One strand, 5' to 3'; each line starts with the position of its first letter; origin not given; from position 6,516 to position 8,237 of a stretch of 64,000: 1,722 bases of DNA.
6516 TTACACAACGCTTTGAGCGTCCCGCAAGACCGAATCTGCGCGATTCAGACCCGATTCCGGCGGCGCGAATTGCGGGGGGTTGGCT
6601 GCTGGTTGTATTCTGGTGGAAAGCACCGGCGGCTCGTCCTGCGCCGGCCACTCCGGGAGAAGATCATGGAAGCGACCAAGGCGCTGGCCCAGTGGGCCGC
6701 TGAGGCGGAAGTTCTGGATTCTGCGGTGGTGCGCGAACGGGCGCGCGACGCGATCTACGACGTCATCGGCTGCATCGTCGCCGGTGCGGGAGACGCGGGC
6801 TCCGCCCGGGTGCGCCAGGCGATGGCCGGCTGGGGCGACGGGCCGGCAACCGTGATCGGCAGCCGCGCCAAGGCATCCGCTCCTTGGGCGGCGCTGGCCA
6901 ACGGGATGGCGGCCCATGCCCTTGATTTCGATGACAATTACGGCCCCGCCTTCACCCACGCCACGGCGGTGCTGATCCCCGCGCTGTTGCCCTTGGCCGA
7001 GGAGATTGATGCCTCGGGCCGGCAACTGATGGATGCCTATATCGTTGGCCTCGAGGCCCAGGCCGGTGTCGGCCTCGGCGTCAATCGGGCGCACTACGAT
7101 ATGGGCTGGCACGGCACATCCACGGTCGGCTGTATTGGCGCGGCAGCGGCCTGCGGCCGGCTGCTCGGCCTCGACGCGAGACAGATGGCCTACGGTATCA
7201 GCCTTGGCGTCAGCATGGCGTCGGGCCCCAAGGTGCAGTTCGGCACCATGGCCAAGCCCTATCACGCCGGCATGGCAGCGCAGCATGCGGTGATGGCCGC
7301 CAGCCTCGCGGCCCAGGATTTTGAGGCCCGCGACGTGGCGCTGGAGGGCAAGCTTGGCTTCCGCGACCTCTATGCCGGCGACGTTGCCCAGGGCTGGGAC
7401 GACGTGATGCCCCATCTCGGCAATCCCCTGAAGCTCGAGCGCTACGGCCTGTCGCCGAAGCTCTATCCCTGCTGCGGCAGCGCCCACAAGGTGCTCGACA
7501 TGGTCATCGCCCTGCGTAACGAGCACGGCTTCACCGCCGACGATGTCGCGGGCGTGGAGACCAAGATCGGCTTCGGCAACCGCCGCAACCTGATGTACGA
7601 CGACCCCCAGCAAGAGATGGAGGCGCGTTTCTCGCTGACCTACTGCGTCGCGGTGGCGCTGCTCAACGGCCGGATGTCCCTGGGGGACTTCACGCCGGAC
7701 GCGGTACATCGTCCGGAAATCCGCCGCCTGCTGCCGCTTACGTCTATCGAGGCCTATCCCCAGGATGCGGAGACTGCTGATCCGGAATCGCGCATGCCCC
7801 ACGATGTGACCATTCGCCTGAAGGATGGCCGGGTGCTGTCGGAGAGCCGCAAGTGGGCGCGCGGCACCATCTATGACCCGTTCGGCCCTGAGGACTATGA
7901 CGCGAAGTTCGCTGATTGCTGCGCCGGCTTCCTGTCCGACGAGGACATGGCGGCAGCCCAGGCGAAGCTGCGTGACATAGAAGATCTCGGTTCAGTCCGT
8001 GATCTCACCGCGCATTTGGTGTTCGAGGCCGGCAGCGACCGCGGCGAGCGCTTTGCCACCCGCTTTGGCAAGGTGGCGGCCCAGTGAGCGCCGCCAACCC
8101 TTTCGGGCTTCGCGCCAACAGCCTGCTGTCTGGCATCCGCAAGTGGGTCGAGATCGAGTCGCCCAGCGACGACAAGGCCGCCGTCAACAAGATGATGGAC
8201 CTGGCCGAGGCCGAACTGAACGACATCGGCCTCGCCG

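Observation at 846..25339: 25-kb peptide-uptake and multi-family peptidase/amidohydrolase island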

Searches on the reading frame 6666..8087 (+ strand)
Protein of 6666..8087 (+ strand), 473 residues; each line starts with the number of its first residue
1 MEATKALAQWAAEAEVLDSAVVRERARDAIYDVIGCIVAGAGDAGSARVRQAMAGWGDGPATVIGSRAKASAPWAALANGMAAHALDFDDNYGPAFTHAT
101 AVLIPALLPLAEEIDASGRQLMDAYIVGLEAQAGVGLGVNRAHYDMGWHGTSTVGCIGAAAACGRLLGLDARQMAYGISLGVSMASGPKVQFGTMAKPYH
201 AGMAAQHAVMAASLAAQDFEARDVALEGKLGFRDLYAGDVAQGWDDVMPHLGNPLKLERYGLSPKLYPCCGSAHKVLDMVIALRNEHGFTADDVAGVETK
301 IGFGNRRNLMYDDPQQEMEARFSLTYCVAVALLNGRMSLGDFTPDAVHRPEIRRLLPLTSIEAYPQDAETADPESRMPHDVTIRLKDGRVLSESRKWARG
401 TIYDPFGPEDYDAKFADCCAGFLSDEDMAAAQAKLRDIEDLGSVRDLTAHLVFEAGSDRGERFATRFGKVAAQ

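Call 3: search_protein_families(library=pfam, proteins=[window:6666-8087:+])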
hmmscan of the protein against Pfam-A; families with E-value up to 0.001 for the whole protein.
window:6666-8087:+ (473 aa): 2 families
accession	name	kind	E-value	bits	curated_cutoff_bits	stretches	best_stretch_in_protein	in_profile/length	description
PF03972.19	MmgE_PrpD_N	-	8.5e-56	189.3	32.1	1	6-239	2-238/244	MmgE/PrpD N-terminal domain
PF19305.4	MmgE_PrpD_C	-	8.7e-31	107.5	32.1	1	267-428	1-163/173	MmgE/PrpD C-terminal domain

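Call 5: search_protein_families(library=ncbifam, proteins=[window:6666-8087:+], max_evalue=1e-10)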
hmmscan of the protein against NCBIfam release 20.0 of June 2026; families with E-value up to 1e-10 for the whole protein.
window:6666-8087:+ (473 aa): 1 family
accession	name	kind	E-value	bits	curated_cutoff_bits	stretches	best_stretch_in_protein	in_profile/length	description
NF042438.1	PrpD_hiGCgrampos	equivalog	2.9e-14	52.6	950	0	46-176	65-192/499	2-methylcitrate dehydratase PrpD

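Call 23: search_solved_structures(query=window:6666-8087:+, max_evalue=1e-10)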
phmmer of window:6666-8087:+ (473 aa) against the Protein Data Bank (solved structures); distinct sequences matched with E-value up to 1e-10: 10.
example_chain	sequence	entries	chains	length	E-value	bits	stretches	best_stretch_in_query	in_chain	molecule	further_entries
2hp3_A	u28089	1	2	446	1.6e-61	211.9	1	6-422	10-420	IDS-epimerase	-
2hp0_A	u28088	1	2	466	1.7e-61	211.8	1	6-422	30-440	IDS-epimerase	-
7bra_A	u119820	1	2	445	1.9e-52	182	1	21-391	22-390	Bacillus subtilis IRG1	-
7e9d_A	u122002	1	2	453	6.2e-51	177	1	19-392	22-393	IRG1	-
7br9_A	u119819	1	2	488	1e-37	133.4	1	19-443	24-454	Cis-aconitate decarboxylase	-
6r6t_A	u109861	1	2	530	1.3e-37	133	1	19-443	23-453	Cis-aconitate decarboxylase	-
12ux_A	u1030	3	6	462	1.4e-36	129.7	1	69-448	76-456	Cis-aconitate decarboxylase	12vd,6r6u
12vw_A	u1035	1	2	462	1.4e-36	129.7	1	69-448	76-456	Cis-aconitate decarboxylase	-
12vt_A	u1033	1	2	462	1.6e-36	129.5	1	69-448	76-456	Cis-aconitate decarboxylase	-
12vq_A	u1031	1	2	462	9.4e-36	126.9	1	69-448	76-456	Cis-aconitate decarboxylase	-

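Call 35: find_related_loci(query=window:6666-8087:+, collection=metagenome_contigs, flank=10000)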
Query window:6666-8087:+ (473 aa) in metagenome_contigs; peptide patterns used: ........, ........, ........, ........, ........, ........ (x = any residue, [..] = any of these).
56 stretches matched a pattern; 10 encode a relative of the query (tblastn E <= 1e-3); 10 distinct loci.
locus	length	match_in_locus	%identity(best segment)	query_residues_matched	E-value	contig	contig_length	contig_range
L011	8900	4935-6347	68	1-471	0e+0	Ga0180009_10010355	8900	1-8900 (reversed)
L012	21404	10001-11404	69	1-468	0e+0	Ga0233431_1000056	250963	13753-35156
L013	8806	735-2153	67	1-473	0e+0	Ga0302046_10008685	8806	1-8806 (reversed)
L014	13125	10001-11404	65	1-468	0e+0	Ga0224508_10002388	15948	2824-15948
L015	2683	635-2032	69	1-466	0e+0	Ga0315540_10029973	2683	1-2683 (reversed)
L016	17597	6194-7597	65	1-468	0e+0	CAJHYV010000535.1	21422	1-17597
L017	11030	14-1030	68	135-473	2e-160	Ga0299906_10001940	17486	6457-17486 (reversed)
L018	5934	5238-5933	74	1-232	2e-98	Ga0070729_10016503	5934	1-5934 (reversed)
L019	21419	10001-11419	69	1-473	0e+0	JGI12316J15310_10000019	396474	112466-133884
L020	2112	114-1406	35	24-453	5e-76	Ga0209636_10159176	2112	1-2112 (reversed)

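Call 38: search_protein_families(library=pfam, proteins=[L013:5115-6620:+, L013:6698-7651:-, L013:30-545:+, L019:15943-17433:+, L019:17449-18210:-, L019:2641-4383:-, L014:11507-12997:+, L014:8987-9892:+, L014:7910-8974:+, L011:6363-7271:+], max_evalue=0.00001)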
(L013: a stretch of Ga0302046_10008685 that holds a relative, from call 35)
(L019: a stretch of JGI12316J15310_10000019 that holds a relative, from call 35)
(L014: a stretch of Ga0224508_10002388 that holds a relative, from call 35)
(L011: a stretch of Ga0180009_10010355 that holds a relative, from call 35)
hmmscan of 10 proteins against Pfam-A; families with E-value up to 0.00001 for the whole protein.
L013:5115-6620:+ (501 aa): 1 family
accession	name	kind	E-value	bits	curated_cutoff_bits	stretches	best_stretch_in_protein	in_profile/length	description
PF01435.24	Peptidase_M48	-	9.4e-35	120.6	20.3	1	75-263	4-182/186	Peptidase family M48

L013:6698-7651:- (317 aa): 3 families
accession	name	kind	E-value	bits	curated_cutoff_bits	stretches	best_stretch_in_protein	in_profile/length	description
PF00561.26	Abhydrolase_1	-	9.6e-15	55.3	25.8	1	247-302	189-244/245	alpha/beta hydrolase fold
PF12697.13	Abhydrolase_6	-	1.5e-09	39.3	26.3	1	128-308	52-216/217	Alpha/beta hydrolase family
PF12146.15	Hydrolase_4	-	2.1e-06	27.6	27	1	141-301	77-237/239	Serine aminopeptidase, S33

L013:30-545:+ (171 aa): 1 family
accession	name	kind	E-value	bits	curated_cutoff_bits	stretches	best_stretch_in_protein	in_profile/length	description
PF00441.29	Acyl-CoA_dh_1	-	1.4e-16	61.4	22.4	1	16-134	13-127/150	Acyl-CoA dehydrogenase, C-terminal domain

L019:15943-17433:+ (496 aa): 1 family
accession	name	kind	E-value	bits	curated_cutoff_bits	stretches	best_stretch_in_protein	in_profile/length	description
PF01435.24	Peptidase_M48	-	2.7e-39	135.4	20.3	1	68-258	2-182/186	Peptidase family M48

L019:17449-18210:- (253 aa): 3 families
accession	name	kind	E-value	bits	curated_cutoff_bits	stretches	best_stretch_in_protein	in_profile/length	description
PF00561.26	Abhydrolase_1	-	1.3e-16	61.5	25.8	1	61-238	53-244/245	alpha/beta hydrolase fold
PF12697.13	Abhydrolase_6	-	2.6e-09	38.5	26.3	1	64-244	52-216/217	Alpha/beta hydrolase family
PF08386.16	Abhydrolase_4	-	7.5e-06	26.5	21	0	193-251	34-92/103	TAP-like protein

L019:2641-4383:- (580 aa): 2 families
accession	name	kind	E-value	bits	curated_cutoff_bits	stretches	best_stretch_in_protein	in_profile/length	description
PF00501.34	AMP-binding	-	6.8e-84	282.3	29.9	1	59-434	3-384/384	AMP-binding enzyme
PF13193.12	AMP-binding_C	-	1.5e-18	67.9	24.5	1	485-555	1-71/76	AMP-binding enzyme C-terminal domain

L014:11507-12997:+ (496 aa): 1 family
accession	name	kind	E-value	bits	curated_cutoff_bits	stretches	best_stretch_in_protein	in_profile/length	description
PF01435.24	Peptidase_M48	-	5.4e-39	134.4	20.3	1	69-259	3-183/186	Peptidase family M48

L014:8987-9892:+ (301 aa): 1 family
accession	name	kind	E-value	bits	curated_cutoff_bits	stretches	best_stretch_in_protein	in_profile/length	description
PF01008.23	IF-2B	-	1.6e-51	175.7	22.4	1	25-292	3-279/280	Initiation factor 2 subunit family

L014:7910-8974:+ (354 aa): 1 family
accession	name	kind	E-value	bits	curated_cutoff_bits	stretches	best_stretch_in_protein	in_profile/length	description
PF00441.29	Acyl-CoA_dh_1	-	1.9e-17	64.3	22.4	1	197-317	11-127/150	Acyl-CoA dehydrogenase, C-terminal domain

L011:6363-7271:+ (302 aa): 1 family
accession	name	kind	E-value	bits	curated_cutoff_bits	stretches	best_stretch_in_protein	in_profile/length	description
PF00892.27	EamA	-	1.5e-41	142.3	28.2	2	12-144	2-133/135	EamA-like transporter family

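Call 46: search_solved_structures(query=window:6666-8087:+, max_evalue=1e-50, show_alignments=3)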
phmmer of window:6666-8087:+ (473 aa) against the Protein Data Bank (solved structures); distinct sequences matched with E-value up to 1e-50: 4.
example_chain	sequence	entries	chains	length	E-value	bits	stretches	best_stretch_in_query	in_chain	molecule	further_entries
2hp3_A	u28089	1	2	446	1.6e-61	211.9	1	6-422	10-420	IDS-epimerase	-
2hp0_A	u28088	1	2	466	1.7e-61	211.8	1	6-422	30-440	IDS-epimerase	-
7bra_A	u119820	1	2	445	1.9e-52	182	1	21-391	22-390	Bacillus subtilis IRG1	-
7e9d_A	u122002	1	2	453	6.2e-51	177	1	19-392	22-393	IRG1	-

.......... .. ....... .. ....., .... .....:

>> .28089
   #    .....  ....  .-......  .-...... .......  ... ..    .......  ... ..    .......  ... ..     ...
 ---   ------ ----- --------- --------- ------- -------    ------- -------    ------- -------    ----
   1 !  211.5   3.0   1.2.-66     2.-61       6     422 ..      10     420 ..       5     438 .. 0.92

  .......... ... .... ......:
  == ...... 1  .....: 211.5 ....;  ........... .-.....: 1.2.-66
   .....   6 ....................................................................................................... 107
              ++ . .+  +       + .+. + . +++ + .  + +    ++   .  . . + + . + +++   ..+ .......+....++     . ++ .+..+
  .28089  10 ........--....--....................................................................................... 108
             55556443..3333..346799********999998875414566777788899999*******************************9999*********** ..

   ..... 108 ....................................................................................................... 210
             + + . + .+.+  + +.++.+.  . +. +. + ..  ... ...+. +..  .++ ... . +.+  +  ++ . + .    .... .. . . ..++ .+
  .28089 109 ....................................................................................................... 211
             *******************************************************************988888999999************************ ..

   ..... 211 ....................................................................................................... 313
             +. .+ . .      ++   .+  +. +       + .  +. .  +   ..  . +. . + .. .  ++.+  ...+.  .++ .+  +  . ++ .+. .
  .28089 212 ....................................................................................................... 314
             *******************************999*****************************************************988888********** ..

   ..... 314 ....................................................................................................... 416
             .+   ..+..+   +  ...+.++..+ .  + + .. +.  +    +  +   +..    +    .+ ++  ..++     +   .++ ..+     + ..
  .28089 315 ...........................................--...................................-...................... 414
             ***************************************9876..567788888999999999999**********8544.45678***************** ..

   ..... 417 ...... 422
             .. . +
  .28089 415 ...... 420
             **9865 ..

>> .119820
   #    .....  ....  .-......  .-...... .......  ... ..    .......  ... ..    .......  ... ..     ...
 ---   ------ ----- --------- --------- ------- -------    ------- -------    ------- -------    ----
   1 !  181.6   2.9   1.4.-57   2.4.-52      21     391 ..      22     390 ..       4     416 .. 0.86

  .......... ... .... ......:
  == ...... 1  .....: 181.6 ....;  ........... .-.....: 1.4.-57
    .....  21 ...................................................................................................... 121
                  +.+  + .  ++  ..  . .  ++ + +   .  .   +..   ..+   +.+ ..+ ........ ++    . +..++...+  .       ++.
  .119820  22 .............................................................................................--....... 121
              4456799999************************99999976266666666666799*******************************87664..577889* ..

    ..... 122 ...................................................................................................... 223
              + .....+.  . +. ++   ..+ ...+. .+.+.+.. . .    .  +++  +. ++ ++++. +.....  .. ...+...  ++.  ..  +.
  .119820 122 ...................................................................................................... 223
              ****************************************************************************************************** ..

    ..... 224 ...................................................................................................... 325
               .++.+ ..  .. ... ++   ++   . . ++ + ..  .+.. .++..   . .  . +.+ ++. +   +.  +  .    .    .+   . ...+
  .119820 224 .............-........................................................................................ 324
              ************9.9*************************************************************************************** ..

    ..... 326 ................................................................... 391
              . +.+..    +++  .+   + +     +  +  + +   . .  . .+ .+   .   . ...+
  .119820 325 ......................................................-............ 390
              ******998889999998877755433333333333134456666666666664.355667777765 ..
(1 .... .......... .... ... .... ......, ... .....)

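Call 48: search_dna_similar(query=window:6666-8087:+, collection=plasmids, mode=protein, max_evalue=1e-60, max_rows=30)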
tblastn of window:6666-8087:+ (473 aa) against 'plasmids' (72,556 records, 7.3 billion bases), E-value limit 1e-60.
Records with a match: 87; places in all: 91; records where one place covers at least 80% of the query: 83.
Best place of each record, by identity: <60% 87.
By first word of the organism name: Rhizobium 65; Bradyrhizobium 7; Ketogulonicigenium 5; Neorhizobium 5; Pantoea 2; Nitratireductor 1; Paracoccus 1; Sodalis 1.
By predicted mobility (MOB-suite, as given by PLSDB): mobilizable 41; non-mobilizable 29; conjugative 17.
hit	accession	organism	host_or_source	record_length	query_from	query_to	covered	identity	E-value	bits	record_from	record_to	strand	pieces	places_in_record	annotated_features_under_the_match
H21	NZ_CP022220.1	Bradyrhizobium guangxiense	peanut,cell culture,roots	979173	1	465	98%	47.6%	1e-105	352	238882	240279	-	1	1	MmgE/PrpD family protein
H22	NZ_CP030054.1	Bradyrhizobium guangzhouense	Arachis hypogaea,Microbe,nodule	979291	1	465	98%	47.6%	1e-105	352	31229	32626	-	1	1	MmgE/PrpD family protein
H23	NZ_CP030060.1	Bradyrhizobium sp. CCBAU 53351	Arachis hypogaea,Microbe,nodule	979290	1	465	98%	47.6%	1e-105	352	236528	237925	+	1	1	MmgE/PrpD family protein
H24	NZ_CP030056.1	Bradyrhizobium sp. CCBAU 53340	Arachis hypogaea,Microbe,nodule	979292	1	465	98%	47.6%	1e-105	352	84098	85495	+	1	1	MmgE/PrpD family protein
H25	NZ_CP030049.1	Bradyrhizobium sp. CCBAU 53338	Arachis hypogaea,Microbe,nodule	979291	1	465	98%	47.6%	1e-105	352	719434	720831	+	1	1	MmgE/PrpD family protein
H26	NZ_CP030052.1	Bradyrhizobium guangdongense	peanut,cell culture,roots of peanut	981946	1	465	98%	47.6%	1e-105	352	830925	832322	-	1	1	MmgE/PrpD family protein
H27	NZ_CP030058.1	Bradyrhizobium guangdongense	Arachis hypogaea,Microbe,nodule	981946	1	465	98%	47.6%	1e-105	352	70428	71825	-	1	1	MmgE/PrpD family protein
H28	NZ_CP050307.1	Rhizobium lusitanum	Oxytropis pumilio,cell culture,root ...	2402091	3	447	94%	46.4%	1e-89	306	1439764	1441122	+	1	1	none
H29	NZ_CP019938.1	Ketogulonicigenium robustum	cell culture,soil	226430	5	418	88%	49.2%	6e-88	301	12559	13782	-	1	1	MmgE/PrpD family protein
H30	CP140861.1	Rhizobium ruizarguesonis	Trifolium pratense,whole organism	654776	19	441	89%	46.0%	3e-84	290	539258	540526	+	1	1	MmgE/PrpD family protein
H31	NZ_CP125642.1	Rhizobium sp. BT03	Phaseolus vulgaris,Pure culture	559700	19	448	91%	45.3%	2e-87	299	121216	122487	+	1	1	MmgE/PrpD family protein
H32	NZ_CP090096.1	Neorhizobium galegae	Galega,Cell culture,Plant nodule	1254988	5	441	92%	44.3%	8e-72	254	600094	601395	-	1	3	record has no annotation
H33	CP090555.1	Neorhizobium galegae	Galega,Cell culture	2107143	5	441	92%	44.3%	2e-69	247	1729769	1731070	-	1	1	MmgE/PrpD family protein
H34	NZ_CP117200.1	Pantoea sp. SS70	Solanum tuberosum L.,cell culture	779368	1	463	98%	41.6%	6e-80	278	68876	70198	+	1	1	MmgE/PrpD family protein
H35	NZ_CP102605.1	Pantoea sp. SOD02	cell culture,urban freshwater stream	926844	1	447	95%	43.1%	2e-81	282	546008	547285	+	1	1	MmgE/PrpD family protein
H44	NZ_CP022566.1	Rhizobium leguminosarum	Root nodule,Pisum sativum root-nodule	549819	19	418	85%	47.4%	5e-89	304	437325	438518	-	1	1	MmgE/PrpD family protein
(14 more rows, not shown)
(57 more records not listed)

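Call 49: get_annotated_region(hit=H21, flank=12000)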
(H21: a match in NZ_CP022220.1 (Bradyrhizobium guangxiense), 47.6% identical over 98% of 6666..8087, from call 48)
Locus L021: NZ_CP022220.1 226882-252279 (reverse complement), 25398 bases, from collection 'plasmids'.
description: Bradyrhizobium guangxiense strain CCBAU 53363 plasmid p53363, complete sequence
organism: Bradyrhizobium guangxiense (NCBI taxid 1325115)
taxonomy: Bacteria; Pseudomonadota; Alphaproteobacteria; Hyphomicrobiales; Nitrobacteraceae; Bradyrhizobium; Bradyrhizobium guangxiense
host: -; source: peanut,cell culture,roots; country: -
typing (MOB-suite, as given by PLSDB): mobilizable; relaxase MOBP
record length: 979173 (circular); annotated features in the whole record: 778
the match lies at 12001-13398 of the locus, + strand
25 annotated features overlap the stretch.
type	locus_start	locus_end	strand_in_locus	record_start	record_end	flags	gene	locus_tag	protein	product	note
CDS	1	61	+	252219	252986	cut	-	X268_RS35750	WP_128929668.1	5-oxoprolinase subunit PxpA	GO:0005975 - carbohydrate metabolic process [Evidence IEA]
CDS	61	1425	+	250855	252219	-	-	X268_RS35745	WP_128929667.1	acetyl-CoA carboxylase biotin carboxylase subunit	-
CDS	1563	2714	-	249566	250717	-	-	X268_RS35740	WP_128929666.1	CaiB/BaiF CoA-transferase family protein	-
CDS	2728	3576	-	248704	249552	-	-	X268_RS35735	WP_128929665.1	MaoC family dehydratase N-terminal domain-containing protein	-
CDS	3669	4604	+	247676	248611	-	-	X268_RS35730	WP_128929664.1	LysR substrate-binding domain-containing protein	-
CDS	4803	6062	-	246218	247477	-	-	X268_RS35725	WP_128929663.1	Glu/Leu/Phe/Val dehydrogenase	-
CDS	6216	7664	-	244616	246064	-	-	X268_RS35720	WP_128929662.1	aldehyde dehydrogenase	-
CDS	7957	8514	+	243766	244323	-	-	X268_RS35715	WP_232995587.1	phosphonopyruvate decarboxylase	-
CDS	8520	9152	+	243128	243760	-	-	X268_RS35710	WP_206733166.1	thiamine pyrophosphate-dependent enzyme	-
CDS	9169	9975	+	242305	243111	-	-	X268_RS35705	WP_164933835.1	ABC transporter ATP-binding protein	GO:0006810 - transport [Evidence IEA]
CDS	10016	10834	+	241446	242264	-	-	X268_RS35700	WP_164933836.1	ABC transporter permease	-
CDS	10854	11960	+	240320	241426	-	-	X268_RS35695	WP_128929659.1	ABC transporter substrate-binding protein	-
CDS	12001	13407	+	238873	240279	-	-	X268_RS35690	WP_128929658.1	MmgE/PrpD family protein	-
CDS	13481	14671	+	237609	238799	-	-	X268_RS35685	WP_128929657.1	CoA transferase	-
CDS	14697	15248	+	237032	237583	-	-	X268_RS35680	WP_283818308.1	cysteine dioxygenase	-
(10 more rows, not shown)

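Call 50: get_annotated_region(hit=H29, flank=12000)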
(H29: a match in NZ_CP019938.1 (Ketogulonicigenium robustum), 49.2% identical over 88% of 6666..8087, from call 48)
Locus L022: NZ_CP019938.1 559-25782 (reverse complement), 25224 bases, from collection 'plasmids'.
description: Ketogulonicigenium robustum strain SPU_B003 plasmid unnamed1, complete sequence
organism: Ketogulonicigenium robustum (NCBI taxid 92947)
taxonomy: Bacteria; Pseudomonadota; Alphaproteobacteria; Rhodobacterales; Roseobacteraceae; Ketogulonicigenium; Ketogulonicigenium robustum
host: -; source: cell culture,soil; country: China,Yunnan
typing (MOB-suite, as given by PLSDB): non-mobilizable
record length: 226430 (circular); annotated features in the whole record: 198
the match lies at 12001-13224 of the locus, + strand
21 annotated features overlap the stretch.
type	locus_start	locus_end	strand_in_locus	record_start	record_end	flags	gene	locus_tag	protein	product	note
CDS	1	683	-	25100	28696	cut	-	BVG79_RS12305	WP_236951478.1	TonB-dependent receptor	-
CDS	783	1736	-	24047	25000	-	-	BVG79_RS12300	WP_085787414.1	DUF4880 domain-containing protein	-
CDS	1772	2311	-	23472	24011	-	-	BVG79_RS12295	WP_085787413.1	sigma-70 family RNA polymerase sigma factor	GO:0006352 - DNA-templated transcription initiation [Evidence IEA]; GO:0006355 - regulation of DNA-templated ...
CDS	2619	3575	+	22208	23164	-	-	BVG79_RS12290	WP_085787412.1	BMP family protein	-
CDS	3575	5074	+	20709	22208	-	-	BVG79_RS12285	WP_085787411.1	ABC transporter ATP-binding protein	-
CDS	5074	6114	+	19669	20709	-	-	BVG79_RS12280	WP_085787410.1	ABC transporter permease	-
CDS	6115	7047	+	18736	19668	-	-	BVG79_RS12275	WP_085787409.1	ABC transporter permease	-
CDS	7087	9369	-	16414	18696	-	-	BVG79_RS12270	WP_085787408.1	NADP-dependent malic enzyme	-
CDS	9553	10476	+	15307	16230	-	-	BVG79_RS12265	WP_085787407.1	LysR family transcriptional regulator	GO:0006355 - regulation of DNA-templated transcription [Evidence IEA]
CDS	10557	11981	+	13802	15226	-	-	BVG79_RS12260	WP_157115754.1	M20 family metallopeptidase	-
CDS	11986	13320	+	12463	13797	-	-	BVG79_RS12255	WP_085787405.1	MmgE/PrpD family protein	-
CDS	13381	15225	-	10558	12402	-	-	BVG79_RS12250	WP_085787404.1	ABC transporter ATP-binding protein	-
CDS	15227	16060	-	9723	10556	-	-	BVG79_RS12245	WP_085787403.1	ABC transporter permease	-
CDS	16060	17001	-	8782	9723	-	-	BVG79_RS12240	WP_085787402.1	ABC transporter permease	GO:0055085 - transmembrane transport [Evidence IEA]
CDS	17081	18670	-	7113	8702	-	-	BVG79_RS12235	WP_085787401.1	ABC transporter substrate-binding protein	-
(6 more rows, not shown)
